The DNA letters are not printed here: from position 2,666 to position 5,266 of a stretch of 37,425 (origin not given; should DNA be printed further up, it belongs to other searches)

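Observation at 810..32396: Type IV pilus genes bracket a ~26 kb glycan locus (pilC-pilin-Wzy_C ... pilD)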

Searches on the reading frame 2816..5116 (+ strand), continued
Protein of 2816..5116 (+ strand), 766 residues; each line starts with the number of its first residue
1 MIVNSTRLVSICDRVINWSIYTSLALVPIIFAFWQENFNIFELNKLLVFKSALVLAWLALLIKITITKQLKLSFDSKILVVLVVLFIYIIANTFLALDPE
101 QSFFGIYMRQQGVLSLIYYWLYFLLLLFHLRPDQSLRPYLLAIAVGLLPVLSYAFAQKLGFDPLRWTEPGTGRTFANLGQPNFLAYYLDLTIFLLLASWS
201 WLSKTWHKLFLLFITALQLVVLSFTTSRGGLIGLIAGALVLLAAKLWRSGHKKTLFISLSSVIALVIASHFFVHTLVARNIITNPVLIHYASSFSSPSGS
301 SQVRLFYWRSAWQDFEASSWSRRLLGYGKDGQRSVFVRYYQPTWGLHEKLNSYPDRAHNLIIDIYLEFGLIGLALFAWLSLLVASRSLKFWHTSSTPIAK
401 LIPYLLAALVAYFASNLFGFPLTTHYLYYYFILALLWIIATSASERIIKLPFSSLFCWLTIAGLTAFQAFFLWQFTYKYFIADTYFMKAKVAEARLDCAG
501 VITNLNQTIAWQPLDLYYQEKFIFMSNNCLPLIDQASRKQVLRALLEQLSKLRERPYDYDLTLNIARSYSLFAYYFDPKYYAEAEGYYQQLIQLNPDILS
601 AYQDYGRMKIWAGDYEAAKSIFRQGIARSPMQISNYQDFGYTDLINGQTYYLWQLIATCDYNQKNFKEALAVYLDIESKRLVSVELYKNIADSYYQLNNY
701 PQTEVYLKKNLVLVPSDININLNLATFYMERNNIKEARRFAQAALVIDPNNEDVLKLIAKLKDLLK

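Call 44: search_solved_structures(query=A2, max_evalue=1, show_alignments=2)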
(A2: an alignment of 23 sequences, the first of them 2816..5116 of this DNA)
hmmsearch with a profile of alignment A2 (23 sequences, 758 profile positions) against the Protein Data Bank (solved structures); distinct sequences matched with E-value up to 1: 384 (the best 60 are shown).
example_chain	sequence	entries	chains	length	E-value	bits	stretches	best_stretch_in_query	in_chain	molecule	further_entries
9qhb_A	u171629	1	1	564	2.4e-109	370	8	648-748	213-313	Engineered tetratricopeptide repeat protein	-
8bu0_A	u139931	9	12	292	2.1e-65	224.7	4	648-750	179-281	Consensus tetratricopeptide repeat protein | Crystal structure of an 8-repeat consensus TPR superhelix with Zinc. | Monomer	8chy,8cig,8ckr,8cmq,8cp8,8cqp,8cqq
9qhc_A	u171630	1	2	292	2e-63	218.1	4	648-748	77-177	Engineered tetratricopeptide repeat protein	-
7yeh_B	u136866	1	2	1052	4.1e-36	127.8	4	571-746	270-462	UDP-N-acetylglucosamine--peptide N-acetylglucosaminyltransferase 110 kDa subunit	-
7yea_A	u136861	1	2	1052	8.3e-36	126.8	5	570-746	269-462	UDP-N-acetylglucosamine--peptide N-acetylglucosaminyltransferase 110 kDa subunit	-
7ntf_A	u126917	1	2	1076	1.4e-32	116.2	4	571-746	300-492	Isoform 1 of UDP-N-acetylglucosamine--peptide N-acetylglucosaminyltransferase 110 kDa subu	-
1w3b_A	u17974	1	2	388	1.5e-26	96.2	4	576-755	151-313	UDP-N-ACETYLGLUCOSAMINE--PEPTIDE N-ACETYLGLUCOSAMINYLTRANSFERASE 110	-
7obi_A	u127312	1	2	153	2.1e-26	95.7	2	650-719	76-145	CTPR-rv4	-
6eou_A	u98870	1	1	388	3.3e-26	95.1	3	576-755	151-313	UDP-N-acetylglucosamine--peptide N-acetylglucosaminyltransferase 110 kDa subunit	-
9gzg_A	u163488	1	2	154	1.6e-24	89.5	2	648-722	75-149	Engineered CTPR protein with glutamic acids for conductivity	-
2fo7_A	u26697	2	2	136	1.1e-22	83.5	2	648-717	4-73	SYNTHETIC CONSENSUS TPR PROTEIN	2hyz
8ch0_A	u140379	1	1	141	1.2e-22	83.3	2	648-717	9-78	Consensus tetratricopeptide repeat protein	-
8bd7_A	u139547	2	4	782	1.9e-20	76.1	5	650-750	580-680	IFT88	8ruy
1na0_A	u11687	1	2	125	3.2e-20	75.3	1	648-751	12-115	designed protein CTPR3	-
3fp2_A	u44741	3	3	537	6e-20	74.4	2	648-733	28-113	TPR repeat-containing protein YHR117W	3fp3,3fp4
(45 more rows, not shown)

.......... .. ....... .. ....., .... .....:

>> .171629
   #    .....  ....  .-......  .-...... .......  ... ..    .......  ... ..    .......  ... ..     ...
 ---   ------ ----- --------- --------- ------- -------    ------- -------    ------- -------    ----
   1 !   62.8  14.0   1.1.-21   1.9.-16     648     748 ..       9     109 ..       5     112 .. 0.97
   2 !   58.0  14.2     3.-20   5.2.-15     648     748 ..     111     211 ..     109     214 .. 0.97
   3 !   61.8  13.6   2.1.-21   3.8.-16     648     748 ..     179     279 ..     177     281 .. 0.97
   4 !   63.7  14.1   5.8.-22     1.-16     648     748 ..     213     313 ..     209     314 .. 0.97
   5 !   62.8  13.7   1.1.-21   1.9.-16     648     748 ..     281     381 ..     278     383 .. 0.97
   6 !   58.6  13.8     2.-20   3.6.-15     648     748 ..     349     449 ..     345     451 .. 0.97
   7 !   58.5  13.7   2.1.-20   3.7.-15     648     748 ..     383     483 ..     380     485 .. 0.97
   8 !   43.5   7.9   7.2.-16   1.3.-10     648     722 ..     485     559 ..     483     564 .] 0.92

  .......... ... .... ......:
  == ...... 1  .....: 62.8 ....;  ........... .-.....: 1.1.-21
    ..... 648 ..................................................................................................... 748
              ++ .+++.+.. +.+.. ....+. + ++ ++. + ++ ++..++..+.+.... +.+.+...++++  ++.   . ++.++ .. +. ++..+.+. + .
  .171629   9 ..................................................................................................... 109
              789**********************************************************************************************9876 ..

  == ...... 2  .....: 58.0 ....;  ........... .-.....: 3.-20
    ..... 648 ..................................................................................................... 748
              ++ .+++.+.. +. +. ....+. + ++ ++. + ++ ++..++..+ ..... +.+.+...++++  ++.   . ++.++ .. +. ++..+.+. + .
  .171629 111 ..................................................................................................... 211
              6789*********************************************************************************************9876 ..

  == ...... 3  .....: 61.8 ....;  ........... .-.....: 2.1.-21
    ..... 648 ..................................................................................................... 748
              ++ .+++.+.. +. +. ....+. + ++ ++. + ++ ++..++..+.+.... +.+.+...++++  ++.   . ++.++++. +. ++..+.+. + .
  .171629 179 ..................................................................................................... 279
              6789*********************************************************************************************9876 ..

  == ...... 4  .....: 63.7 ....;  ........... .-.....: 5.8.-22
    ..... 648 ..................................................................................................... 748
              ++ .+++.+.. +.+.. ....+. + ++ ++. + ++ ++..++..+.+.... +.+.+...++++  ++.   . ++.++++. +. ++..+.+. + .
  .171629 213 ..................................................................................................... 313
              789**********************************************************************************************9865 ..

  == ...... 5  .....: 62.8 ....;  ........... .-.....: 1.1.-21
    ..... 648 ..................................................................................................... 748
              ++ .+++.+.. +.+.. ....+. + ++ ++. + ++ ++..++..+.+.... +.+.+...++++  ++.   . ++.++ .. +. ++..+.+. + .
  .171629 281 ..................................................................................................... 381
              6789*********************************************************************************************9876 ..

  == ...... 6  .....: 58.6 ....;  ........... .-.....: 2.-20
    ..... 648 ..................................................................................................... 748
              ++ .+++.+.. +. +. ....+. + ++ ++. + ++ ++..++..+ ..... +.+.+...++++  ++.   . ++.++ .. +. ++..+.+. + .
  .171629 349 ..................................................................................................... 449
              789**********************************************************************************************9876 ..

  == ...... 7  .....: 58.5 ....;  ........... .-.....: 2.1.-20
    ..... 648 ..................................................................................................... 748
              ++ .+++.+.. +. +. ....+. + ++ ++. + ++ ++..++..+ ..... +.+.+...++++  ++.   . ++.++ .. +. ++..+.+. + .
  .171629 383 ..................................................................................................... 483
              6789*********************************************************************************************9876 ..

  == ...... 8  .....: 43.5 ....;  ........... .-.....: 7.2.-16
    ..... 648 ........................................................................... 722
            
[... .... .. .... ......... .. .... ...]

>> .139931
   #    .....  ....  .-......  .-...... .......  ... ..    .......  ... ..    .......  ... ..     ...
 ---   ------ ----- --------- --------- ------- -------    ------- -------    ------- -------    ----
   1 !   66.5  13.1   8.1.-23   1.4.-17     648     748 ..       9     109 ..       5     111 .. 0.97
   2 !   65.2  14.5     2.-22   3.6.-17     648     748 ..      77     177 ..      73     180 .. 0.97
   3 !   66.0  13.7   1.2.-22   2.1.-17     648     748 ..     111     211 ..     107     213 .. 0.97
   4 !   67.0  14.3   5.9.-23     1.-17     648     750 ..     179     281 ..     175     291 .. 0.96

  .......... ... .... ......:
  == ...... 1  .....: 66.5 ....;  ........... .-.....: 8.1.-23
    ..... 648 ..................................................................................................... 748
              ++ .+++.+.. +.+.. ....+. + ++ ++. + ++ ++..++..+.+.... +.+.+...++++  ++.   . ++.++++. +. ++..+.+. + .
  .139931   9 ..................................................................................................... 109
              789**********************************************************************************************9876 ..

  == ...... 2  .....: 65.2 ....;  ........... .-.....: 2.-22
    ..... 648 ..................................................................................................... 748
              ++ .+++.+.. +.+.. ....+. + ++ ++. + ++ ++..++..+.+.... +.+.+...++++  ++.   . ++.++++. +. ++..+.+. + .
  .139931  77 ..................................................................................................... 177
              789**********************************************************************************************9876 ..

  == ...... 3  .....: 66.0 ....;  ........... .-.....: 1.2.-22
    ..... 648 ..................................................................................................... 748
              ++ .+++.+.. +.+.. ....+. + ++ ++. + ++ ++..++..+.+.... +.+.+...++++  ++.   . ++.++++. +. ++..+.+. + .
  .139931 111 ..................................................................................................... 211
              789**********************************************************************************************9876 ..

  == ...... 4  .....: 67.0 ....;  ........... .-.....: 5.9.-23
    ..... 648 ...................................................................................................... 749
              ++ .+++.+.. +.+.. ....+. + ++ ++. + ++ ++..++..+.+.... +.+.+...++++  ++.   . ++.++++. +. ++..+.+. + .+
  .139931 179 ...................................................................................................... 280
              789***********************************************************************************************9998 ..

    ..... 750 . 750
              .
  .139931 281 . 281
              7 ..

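Call 59: predict_structure(alignment_id=A2)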
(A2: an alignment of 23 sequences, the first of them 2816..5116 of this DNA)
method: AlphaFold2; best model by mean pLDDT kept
length: 766 residues; sequences in the alignment: 23
mean_pLDDT: 86.5   pTM: 0.81
mean pLDDT of the five models: 86.5, 84.6, 84.3, 82.8, 80.9
residues with pLDDT >= 90: 361; 70-90: 342; 50-70: 55; < 50: 8
segments of 3 or more residues with pLDDT < 50: 167-170
pLDDT, mean of each block of 10 residues (from residue 1): 77 95 87 60 81 94 89 81 92 89 78 88 91 83 88 83 55 56 86 89 84 91 84 91 89 86 82 80 72 62 82 90 89 86 82 77 91 94 93 89 95 84 75 92 75 89 91 88 90 88 93 86 90 84 87 77 93 92 96 93 96 97 94 75 85 96 97 92 89 96 96 90 94 94 93 93 89
secondary structure, 60 per line:
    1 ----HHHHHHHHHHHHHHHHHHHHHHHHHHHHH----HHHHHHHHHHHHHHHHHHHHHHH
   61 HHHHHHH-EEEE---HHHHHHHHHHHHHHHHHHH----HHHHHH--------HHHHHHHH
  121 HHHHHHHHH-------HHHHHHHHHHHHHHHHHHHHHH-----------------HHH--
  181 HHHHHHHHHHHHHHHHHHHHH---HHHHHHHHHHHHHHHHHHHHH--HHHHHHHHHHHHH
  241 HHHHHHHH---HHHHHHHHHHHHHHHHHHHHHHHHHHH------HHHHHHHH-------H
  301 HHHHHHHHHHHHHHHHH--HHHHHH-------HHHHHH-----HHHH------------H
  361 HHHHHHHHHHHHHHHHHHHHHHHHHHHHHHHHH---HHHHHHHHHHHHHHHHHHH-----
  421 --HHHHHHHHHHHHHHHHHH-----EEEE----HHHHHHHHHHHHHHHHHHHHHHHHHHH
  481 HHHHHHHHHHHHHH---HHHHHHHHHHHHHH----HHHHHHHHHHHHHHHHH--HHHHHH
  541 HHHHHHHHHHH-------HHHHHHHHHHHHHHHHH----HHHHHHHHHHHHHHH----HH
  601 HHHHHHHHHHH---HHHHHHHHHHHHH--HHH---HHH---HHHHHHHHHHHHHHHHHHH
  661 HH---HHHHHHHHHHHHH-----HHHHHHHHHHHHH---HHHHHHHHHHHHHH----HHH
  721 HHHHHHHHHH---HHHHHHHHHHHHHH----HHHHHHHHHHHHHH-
elements in order (helices of 4 or more, strands of 3 or more residues): H5-33 H38-67 E69-72 H76-94 H99-104 H113-129 H137-158 H181-201 H205-225 H228-248 H252-278 H285-292 H300-317 H320-325 H333-338 H344-347 H360-393 H397-415 H423-440 E446-449 H454-494 H498-511 H516-532 H535-551 H559-575 H580-594 H599-611 H615-627 H642-662 H666-678 H684-696 H700-713 H718-730 H734-747 H752-765

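Call 63: fold_search(model_id=the predicted structure, library=pdb)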
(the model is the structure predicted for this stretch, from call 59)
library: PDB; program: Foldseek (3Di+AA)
matches with E <= 10: 1356; with E <= 0.001: 152
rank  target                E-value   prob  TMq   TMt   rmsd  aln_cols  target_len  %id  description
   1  8chy                  2.4e-07  1.00  0.17  0.39  12.1       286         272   18  Crystal structure of an 8-repeat consensus TPR superhelix with Zinc. (released 2024-02-21)
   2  9qhb                  7.3e-07  1.00  0.25  0.60   6.7       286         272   17  Crystal structure of 16-repeat CTPR protein with eliminated coordination sites (released 2025-10-22)
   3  9qhc_B                8.7e-07  1.00  0.25  0.61   6.4       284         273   18  Crystal structure of 8-repeat CTPR protein with eliminated coordination sites (released 2025-10-22)
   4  9qhc_A                1.3e-06  1.00  0.25  0.59   6.7       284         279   18  Crystal structure of 8-repeat CTPR protein with eliminated coordination sites (released 2025-10-22)
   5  1w3b_A                2.5e-06  1.00  0.22  0.40  10.9       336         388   18  The superhelical TPR domain of O-linked GlcNAc transferase reveals structural similarities to importin alpha. (released 2004-09-09)
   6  2xpi_D                3.4e-06  1.00  0.17  0.23  11.8       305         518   16  Crystal structure of APC/C hetero-tetramer Cut9-Hcn1 (released 2011-03-30)
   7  6eou                  3.7e-06  1.00  0.22  0.46  10.0       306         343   17  O-GlcNAc transferase TPR domain with the intellectual disability associated mutation L254F (released 2018-05-09)
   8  8a3t_F                5.1e-06  1.00  0.21  0.28  22.0       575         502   12  S. cerevisiae APC/C-Cdh1 complex (released 2022-08-31)
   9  2xpi_A                6.4e-06  1.00  0.17  0.23  11.8       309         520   16  Crystal structure of APC/C hetero-tetramer Cut9-Hcn1 (released 2011-03-30)
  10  9ijj_k                9.6e-06  1.00  0.20  0.19  15.5       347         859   14  In situ structure of the central apparatus in mouse sperm axoneme. (released 2025-06-04)
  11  1w3b_B                1.1e-05  1.00  0.18  0.32  11.3       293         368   15  The superhelical TPR domain of O-linked GlcNAc transferase reveals structural similarities to importin alpha. (released 2004-09-09)
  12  9ijj_l                1.2e-05  1.00  0.20  0.18  29.6       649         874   10  In situ structure of the central apparatus in mouse sperm axoneme. (released 2025-06-04)
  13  8a3t_D                1.2e-05  1.00  0.22  0.28  20.3       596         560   15  S. cerevisiae APC/C-Cdh1 complex (released 2022-08-31)
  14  8dtg_B                1.3e-05  1.00  0.21  0.21  11.8       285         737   16  Cryo-EM structure of Arabidopsis SPY alternative conformation 1 (released 2023-03-08)
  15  7yeh_A                1.7e-05  1.00  0.19  0.15  10.9       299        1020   17  Cryo-EM structure of human OGT-OGA complex (released 2023-07-12)
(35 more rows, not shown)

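Call 70: find_related_loci(query=A2, collection=metagenome_contigs, flank=10000)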
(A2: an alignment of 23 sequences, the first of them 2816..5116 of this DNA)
Query A2 (766 aa) in metagenome_contigs; peptide patterns used: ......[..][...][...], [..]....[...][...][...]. (x = any residue, [..] = any of these).
600 stretches matched a pattern (row limit reached: there are more); 502 encode a relative of the query (tblastn E <= 1e-3); the best 80 are kept; 80 distinct loci.
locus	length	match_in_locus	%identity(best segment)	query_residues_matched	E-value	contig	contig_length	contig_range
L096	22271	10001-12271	55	3-758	0e+0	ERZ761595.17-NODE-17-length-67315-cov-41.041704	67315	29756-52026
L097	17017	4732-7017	37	3-766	7e-154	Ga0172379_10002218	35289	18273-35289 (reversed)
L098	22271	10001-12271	36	12-762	5e-129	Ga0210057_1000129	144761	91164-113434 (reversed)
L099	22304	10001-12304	35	1-765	3e-121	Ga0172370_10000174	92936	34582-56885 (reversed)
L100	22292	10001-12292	36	3-762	3e-139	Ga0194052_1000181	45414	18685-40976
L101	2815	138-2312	32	8-717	2e-113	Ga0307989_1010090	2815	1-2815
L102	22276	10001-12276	40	3-766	9e-134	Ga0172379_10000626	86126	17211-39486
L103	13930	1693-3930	39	3-757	6e-147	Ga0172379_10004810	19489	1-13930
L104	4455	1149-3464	34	1-763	2e-99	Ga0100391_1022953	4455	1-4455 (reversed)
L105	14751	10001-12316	33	1-763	2e-98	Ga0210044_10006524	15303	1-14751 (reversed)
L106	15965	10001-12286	28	5-761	1e-79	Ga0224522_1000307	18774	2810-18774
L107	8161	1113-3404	28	1-762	5e-73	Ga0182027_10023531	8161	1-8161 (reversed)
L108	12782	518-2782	29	14-762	2e-72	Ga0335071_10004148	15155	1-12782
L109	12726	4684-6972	28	8-756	2e-72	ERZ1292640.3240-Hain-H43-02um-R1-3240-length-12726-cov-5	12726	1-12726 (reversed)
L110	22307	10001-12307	31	3-766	2e-109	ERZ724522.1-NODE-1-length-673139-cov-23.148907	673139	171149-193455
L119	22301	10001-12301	27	8-763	6e-54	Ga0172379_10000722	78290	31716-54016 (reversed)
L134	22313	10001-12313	27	10-766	4e-51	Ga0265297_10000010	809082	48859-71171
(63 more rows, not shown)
